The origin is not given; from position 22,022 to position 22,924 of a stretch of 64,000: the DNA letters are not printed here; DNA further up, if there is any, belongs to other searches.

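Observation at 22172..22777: Cupin protein carrying the DddK/DddW/DddQ-type metal and Tyr motif: candidate DMSP lyase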

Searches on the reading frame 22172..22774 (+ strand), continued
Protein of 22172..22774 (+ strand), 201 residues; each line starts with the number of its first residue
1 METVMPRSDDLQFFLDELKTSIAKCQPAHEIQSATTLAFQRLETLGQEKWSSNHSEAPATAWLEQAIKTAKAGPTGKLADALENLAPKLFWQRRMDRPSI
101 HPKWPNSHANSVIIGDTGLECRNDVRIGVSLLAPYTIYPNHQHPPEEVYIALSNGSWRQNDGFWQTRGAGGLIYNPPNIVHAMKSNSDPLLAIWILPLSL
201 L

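Call 79: search_protein_families(library=pfam, proteins=[L007:3058-3762:+, L007:3993-5489:+, L007:5848-6561:+, L007:6610-7308:+, L007:7287-8093:+, L007:8118-9209:+, L007:9184-9870:-, L007:10594-11697:-, L007:11697-12377:-, L007:12377-13165:-], max_evalue=0.00001)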
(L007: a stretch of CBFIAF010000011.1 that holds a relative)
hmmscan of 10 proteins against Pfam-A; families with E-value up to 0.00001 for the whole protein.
L007:3058-3762:+ (235 aa): 4 families
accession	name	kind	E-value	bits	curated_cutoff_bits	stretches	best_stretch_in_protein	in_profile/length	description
PF17172.10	GST_N_4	-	5.1e-19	69.3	30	1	18-113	1-96/99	Glutathione S-transferase N-terminal domain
PF17171.9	GST_C_6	-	2.2e-11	43.8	28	1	166-226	3-64/64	Glutathione S-transferase, C-terminal domain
PF10568.15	Tom37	-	2.2e-07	31.7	25.1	1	23-119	4-102/124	Outer mitochondrial membrane transport complex protein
PF13417.12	GST_N_3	-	9.2e-06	26.4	22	0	18-75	8-72/75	Glutathione S-transferase, N-terminal domain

L007:3993-5489:+ (499 aa): 1 family
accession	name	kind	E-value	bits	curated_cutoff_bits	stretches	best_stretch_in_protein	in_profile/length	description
PF07690.21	MFS_1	-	4.1e-38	131.6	33.4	2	98-417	4-312/347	Major Facilitator Superfamily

L007:5848-6561:+ (238 aa): 1 family
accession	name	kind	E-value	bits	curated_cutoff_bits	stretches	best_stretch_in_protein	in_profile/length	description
PF04172.21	LrgB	-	6.7e-79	264.7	25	1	22-236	1-214/214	LrgB-like family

L007:6610-7308:+ (233 aa): 1 family
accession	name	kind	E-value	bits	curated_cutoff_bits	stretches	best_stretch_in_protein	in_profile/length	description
PF06267.17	DUF1028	-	2e-56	191.3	26.2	1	2-197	1-193/193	Family of unknown function (DUF1028)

L007:7287-8093:+ (269 aa): 2 families
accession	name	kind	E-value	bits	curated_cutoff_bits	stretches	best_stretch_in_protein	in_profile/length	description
PF00378.25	ECH_1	-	9.1e-60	202.5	27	1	17-267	3-249/251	Enoyl-CoA hydratase/isomerase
PF16113.10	ECH_2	-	6.2e-39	134.9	27.2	1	21-209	2-189/335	Enoyl-CoA hydratase/isomerase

L007:8118-9209:+ (364 aa): 1 family
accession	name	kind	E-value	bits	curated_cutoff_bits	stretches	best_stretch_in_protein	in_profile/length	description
PF00296.26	Bac_luciferase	-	1.6e-38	133.3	27.9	1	16-332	28-312/314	Luciferase-like monooxygenase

L007:9184-9870:- (229 aa): 2 families
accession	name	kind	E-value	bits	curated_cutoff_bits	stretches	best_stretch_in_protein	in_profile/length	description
PF00881.29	Nitroreductase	-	3.2e-27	96.2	23.5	1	9-199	2-167/167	Nitroreductase family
PF14512.11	TM1586_NiRdase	-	5.9e-10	39.6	27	0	28-50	161-183/215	Putative TM nitroreductase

L007:10594-11697:- (368 aa): 2 families
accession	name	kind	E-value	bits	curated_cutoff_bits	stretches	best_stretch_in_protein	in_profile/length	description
PF01551.29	Peptidase_M23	-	4.6e-30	104.1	28.7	1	266-361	2-96/96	Peptidase family M23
PF01476.26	LysM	-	9.1e-25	86.8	20.9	2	68-109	3-43/43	LysM domain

L007:11697-12377:- (227 aa): 3 families
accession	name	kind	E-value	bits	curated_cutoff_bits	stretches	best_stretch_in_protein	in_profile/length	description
PF01135.25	PCMT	-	5.4e-61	206.4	20.3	1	9-204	5-205/210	Protein-L-isoaspartate(D-aspartate) O-methyltransferase (PCMT)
PF13847.12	Methyltransf_31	-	2.6e-07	30.9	27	1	77-170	4-108/145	Methyltransferase domain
PF13649.12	Methyltransf_25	-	6.8e-06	27.1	27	0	80-167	1-97/97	Methyltransferase domain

L007:12377-13165:- (263 aa): 1 family
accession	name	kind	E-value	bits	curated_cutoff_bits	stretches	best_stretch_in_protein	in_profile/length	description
PF01975.23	SurE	-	3.3e-55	187.2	22.1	1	16-198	1-186/189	Survival protein SurE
